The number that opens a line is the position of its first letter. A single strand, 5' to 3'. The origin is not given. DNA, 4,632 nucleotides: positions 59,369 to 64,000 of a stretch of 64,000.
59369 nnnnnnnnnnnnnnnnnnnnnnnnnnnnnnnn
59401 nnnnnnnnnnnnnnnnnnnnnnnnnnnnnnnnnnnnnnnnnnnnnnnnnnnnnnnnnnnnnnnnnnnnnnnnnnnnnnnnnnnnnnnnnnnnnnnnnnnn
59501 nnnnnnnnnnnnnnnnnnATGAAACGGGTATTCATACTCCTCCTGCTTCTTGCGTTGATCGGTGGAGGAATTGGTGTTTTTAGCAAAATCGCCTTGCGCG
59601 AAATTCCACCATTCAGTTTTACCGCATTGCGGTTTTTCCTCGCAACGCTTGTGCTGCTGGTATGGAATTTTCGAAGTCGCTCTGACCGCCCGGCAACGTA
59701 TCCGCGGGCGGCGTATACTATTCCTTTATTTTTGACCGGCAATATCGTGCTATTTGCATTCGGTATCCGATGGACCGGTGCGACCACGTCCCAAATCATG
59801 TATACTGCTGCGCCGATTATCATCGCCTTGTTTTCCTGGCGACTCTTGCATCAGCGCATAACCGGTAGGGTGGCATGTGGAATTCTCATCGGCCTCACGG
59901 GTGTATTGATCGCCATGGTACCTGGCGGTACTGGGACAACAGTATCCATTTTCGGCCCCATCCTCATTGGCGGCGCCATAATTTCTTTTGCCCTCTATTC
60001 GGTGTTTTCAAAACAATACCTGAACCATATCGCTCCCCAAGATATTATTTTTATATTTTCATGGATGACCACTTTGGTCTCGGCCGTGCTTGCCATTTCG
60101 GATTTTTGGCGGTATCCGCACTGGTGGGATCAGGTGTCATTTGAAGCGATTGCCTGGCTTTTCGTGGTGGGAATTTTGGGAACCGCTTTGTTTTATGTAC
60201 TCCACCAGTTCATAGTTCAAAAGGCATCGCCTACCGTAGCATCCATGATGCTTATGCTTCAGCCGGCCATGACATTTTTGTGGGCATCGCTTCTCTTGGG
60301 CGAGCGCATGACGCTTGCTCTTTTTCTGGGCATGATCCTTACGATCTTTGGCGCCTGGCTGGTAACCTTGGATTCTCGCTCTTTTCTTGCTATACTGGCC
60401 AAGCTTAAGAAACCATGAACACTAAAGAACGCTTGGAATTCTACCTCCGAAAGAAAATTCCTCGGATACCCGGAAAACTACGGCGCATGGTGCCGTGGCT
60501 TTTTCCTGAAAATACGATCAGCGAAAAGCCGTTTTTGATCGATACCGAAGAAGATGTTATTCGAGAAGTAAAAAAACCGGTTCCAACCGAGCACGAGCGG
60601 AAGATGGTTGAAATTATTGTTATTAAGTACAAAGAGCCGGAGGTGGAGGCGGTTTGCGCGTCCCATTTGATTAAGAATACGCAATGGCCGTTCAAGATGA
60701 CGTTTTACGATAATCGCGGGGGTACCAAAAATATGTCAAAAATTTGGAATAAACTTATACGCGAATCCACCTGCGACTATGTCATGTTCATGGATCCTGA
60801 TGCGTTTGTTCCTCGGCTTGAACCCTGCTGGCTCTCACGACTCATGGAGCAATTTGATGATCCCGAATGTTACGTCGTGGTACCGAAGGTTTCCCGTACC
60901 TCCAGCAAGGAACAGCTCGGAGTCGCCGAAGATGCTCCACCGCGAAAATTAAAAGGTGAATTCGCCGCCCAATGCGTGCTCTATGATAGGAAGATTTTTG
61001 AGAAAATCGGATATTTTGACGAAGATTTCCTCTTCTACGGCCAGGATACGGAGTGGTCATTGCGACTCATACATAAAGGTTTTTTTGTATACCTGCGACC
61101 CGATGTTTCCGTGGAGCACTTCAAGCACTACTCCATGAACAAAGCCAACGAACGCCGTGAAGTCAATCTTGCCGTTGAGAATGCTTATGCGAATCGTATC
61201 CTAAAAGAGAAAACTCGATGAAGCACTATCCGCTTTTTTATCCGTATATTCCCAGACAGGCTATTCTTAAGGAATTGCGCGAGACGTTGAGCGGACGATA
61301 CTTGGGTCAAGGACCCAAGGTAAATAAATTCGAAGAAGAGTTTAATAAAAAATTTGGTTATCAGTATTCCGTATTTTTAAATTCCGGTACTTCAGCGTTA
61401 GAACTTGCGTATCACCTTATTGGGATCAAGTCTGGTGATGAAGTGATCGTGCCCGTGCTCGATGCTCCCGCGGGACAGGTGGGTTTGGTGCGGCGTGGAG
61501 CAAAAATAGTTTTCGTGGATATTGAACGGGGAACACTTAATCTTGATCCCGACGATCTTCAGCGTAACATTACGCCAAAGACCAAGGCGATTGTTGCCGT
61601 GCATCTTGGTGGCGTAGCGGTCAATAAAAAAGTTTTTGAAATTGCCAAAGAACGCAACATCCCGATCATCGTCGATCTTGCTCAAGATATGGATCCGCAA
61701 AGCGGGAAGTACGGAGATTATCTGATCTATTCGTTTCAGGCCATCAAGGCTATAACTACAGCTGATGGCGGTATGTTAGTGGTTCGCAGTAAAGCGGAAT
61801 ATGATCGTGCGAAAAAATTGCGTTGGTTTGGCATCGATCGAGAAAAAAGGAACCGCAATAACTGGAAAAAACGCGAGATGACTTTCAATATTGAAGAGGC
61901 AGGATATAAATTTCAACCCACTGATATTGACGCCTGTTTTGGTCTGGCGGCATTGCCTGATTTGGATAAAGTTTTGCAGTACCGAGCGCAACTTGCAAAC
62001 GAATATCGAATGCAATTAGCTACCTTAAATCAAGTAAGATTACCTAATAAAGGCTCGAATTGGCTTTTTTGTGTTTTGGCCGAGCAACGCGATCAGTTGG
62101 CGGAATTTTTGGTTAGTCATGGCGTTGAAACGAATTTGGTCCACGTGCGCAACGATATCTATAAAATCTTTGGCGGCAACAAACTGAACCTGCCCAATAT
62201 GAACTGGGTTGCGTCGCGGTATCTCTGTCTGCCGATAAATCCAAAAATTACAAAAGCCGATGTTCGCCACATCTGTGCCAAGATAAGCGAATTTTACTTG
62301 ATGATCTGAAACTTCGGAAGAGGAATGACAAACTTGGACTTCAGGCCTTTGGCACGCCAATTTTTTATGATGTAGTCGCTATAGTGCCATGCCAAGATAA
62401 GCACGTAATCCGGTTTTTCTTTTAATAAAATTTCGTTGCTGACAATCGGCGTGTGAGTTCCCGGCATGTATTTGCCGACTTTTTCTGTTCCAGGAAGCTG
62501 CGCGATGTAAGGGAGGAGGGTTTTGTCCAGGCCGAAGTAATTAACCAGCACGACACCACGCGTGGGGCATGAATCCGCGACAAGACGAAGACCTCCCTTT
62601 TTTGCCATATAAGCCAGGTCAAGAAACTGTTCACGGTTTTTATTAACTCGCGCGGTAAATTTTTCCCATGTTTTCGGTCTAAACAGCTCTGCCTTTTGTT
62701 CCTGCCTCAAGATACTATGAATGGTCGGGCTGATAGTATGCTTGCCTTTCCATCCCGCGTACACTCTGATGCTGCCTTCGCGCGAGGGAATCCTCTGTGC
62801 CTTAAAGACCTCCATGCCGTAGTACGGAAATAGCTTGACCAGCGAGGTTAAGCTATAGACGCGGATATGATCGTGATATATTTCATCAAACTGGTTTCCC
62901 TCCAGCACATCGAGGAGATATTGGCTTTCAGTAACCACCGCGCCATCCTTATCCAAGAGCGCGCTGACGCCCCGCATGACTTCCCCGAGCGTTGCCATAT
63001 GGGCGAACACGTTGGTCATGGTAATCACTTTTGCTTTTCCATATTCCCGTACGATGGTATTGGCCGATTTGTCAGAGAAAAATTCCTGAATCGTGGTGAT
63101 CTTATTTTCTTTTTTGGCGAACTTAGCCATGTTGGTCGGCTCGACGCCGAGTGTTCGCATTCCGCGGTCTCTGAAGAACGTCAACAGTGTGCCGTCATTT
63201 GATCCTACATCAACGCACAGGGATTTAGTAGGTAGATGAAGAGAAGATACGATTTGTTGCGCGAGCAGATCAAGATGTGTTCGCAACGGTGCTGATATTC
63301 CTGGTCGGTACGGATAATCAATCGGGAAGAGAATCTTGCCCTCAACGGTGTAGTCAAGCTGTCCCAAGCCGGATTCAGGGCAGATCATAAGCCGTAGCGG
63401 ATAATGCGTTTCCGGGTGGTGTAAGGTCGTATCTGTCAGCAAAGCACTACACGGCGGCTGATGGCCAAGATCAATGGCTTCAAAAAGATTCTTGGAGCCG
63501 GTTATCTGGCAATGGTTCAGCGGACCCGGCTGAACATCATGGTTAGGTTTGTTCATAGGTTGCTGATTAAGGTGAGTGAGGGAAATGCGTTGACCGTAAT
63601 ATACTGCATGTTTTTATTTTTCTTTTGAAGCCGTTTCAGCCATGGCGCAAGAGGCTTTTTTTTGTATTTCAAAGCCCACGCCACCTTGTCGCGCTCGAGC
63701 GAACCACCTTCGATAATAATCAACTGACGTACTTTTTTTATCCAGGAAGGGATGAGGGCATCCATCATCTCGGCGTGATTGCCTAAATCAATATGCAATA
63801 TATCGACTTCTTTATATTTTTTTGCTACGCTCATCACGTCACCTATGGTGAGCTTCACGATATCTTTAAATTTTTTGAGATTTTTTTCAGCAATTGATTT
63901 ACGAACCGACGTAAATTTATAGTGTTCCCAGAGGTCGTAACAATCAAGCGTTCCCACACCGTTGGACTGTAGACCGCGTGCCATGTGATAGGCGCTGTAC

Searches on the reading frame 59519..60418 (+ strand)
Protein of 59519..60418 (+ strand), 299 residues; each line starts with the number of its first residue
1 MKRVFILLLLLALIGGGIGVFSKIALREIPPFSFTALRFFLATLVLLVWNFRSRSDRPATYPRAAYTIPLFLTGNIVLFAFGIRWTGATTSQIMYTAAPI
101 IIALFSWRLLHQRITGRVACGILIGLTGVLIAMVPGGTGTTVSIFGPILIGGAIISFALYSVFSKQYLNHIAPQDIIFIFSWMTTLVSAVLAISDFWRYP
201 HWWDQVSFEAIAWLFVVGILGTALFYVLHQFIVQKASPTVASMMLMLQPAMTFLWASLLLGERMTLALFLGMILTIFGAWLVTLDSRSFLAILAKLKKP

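Call 4: search_protein_families(library=pfam, proteins=[window:59519-60418:+], max_evalue=0.01)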
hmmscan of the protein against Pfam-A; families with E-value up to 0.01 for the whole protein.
window:59519-60418:+ (299 aa): 3 families
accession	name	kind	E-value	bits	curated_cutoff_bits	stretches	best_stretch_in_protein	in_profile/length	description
PF00892.27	EamA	-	1.2e-36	126.4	28.2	2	5-132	4-133/135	EamA-like transporter family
PF03151.22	TPT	-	5.9e-05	23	30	1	20-281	19-289/291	Triose-phosphate Transporter family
PF10639.15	TMEM234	-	0.0053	17.3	30.1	0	215-282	48-112/113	Putative transmembrane family 234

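Call 32: search_protein_families(library=ncbifam, proteins=[window:59519-60418:+], max_evalue=0.00001)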
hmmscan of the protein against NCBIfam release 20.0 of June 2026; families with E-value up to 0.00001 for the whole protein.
window:59519-60418:+ (299 aa): 3 families
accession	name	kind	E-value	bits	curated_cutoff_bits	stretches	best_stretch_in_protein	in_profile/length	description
TIGR00950.1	2A78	equivalog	2.5e-21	76.3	230.2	1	18-278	4-262/264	carboxylate/amino acid/amine transporter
NF050091.1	ArAmAcExpYddG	equivalog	1.8e-13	50.7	300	1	26-191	27-195/285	aromatic amino acid exporter YddG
NF008432.0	PRK11272.1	equivalog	1.8e-10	40.6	270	1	6-286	13-289/294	drug/metabolite exporter YedA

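Call 68: search_solved_structures(query=window:59519-60418:+, max_evalue=0.01)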
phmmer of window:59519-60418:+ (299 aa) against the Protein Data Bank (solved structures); distinct sequences matched with E-value up to 0.01: 2.
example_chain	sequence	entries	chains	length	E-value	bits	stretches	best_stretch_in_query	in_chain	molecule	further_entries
8ug6_A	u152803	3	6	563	0.0065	19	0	4-81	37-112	Proton channel OTOP2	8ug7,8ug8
8uga_A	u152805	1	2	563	0.0066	18.9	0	4-81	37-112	Proton channel OTOP2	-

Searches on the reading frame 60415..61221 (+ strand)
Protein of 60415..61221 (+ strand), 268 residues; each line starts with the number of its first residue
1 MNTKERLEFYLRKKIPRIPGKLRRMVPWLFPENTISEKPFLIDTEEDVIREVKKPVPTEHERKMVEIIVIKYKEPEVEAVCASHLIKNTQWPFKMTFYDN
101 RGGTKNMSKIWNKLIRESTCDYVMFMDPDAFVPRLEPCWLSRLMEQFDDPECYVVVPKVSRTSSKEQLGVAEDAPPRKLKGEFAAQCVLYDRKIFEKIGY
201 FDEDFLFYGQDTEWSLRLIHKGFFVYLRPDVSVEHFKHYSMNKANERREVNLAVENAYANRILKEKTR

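Call 4: search_protein_families(library=pfam, proteins=[window:60415-61221:+], max_evalue=0.01)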
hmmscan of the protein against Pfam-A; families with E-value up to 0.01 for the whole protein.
window:60415-61221:+ (268 aa): 1 family
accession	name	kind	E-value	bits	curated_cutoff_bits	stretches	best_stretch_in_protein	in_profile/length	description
PF00535.33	Glycos_transf_2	-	2.9e-06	27.7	23.3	1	103-169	63-125/168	Glycosyl transferase family 2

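Call 32: search_protein_families(library=ncbifam, proteins=[window:60415-61221:+], max_evalue=0.00001)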
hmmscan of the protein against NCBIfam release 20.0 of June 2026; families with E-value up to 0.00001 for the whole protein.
window:60415-61221:+ (268 aa): 2 families
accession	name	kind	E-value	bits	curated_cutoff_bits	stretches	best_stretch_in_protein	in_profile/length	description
TIGR03965.1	mycofact_glyco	equivalog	2.8e-08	33.1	280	1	112-248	147-293/467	mycofactocin biosynthesis glycosyltransferase MftF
TIGR01556.1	rhamnosyltran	subfamily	9.3e-07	28.3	200.55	1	166-235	132-200/281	rhamnosyltransferase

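Call 67: search_solved_structures(query=window:60415-61221:+, max_evalue=0.01)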
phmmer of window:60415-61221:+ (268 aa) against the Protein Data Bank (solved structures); distinct sequences matched with E-value up to 0.01: 0.

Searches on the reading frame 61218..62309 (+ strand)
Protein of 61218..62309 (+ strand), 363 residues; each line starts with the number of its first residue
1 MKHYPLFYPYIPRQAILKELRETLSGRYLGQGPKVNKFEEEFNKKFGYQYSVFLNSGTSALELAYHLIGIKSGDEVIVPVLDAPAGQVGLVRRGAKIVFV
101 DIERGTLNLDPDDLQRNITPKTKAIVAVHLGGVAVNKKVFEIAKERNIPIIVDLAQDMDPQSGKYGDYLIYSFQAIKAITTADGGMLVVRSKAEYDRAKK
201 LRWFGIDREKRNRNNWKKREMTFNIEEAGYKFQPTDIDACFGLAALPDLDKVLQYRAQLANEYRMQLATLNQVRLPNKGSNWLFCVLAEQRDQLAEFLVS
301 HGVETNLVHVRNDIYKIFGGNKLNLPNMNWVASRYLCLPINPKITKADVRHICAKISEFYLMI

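Call 4: search_protein_families(library=pfam, proteins=[window:61218-62309:+], max_evalue=0.01)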
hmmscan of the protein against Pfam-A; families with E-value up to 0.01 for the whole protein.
window:61218-62309:+ (363 aa): 4 families
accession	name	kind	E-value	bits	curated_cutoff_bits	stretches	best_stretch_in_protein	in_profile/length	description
PF01041.23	DegT_DnrJ_EryC1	-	2.2e-70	238.1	19.8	1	14-356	5-359/360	DegT/DnrJ/EryC1/StrS aminotransferase family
PF00266.25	Aminotran_5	-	2.2e-08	33.9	21.5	1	52-275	65-299/371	Aminotransferase class-V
PF01212.27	Beta_elim_lyase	-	4.3e-06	26.7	27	1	30-155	29-170/288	Beta-eliminating lyase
PF00155.27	Aminotran_1_2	-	0.00029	20.6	19.7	1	35-155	44-187/361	Aminotransferase class I and II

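Call 32: search_protein_families(library=ncbifam, proteins=[window:61218-62309:+], max_evalue=0.00001)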
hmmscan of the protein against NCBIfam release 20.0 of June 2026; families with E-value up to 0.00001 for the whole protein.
window:61218-62309:+ (363 aa): 9 families
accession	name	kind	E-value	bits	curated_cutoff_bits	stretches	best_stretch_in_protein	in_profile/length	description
TIGR03588.1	PseC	equivalog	1.7e-53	181.9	423.5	1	19-358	16-378/380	UDP-4-amino-4,6-dideoxy-N-acetyl-beta-L-altrosamine transaminase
NF008687.0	PRK11706.1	equivalog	3.6e-48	164.2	375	1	25-360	23-374/375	dTDP-4-amino-4,6-dideoxygalactose transaminase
NF008658.2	PRK11658.1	equivalog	5.6e-48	163.5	631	1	9-358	10-375/379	UDP-4-amino-4-deoxy-L-arabinose aminotransferase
TIGR04181.1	NHT_00031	hypoth_equivalog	3.1e-41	141.4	420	1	17-339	13-357/359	LegC family aminotransferase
TIGR02379.1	ECA_wecE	subfamily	6.1e-37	127.3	434.85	1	25-273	23-274/376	dTDP-4-amino-4,6-dideoxy-D-glucose transaminase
TIGR04427.1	PLP_DesI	equivalog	4.7e-33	114.8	650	1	13-355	31-378/390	dTDP-4-dehydro-6-deoxyglucose aminotransferase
NF011936.0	PRK15407.1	equivalog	1e-23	83.8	423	1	27-334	59-396/440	lipopolysaccharide biosynthesis protein RfbH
NF006230.0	PRK08363.1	equivalog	1.8e-06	27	534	1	57-158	102-210/398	alanine aminotransferase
NF004770.0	PRK06108.1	subfamily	4.4e-06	25.7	422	0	41-126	89-175/396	pyridoxal phosphate-dependent aminotransferase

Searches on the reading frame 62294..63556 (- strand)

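Call 10: search_protein_families(library=pfam, proteins=[window:62294-63556:-], max_evalue=0.001)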
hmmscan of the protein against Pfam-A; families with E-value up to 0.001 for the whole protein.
window:62294-63556:- (420 aa): 4 families
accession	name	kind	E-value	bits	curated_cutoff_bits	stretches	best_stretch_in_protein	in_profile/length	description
PF08484.17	Methyltransf_14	-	2.2e-35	122.2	23.5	1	261-414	5-160/160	C-methyltransferase C-terminal domain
PF08421.16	Methyltransf_13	-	3.3e-16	59.6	31.3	1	16-77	1-62/62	Putative zinc binding domain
PF13489.12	Methyltransf_23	-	3.9e-13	49.9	27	1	108-250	20-161/164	Methyltransferase domain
PF08242.18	Methyltransf_12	-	4.1e-05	24.7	30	1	115-206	1-97/98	Methyltransferase domain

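Call 32: search_protein_families(library=ncbifam, proteins=[window:62294-63556:-], max_evalue=0.00001)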
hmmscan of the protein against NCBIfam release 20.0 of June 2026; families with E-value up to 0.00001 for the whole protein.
window:62294-63556:- (420 aa): 0 families

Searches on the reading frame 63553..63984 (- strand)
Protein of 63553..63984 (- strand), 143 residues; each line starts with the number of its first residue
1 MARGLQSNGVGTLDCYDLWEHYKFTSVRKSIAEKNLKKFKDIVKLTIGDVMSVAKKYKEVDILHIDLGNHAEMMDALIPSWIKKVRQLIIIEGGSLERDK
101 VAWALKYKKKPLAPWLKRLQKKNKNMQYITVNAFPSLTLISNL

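Call 10: search_protein_families(library=pfam, proteins=[window:63553-63984:-], max_evalue=0.001)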
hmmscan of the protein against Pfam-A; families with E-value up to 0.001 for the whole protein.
window:63553-63984:- (143 aa): 1 family
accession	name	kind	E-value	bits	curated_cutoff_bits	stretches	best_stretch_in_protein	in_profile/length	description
PF13578.12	Methyltransf_24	-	2.5e-06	28.7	26.3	1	1-87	14-96/105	Methyltransferase domain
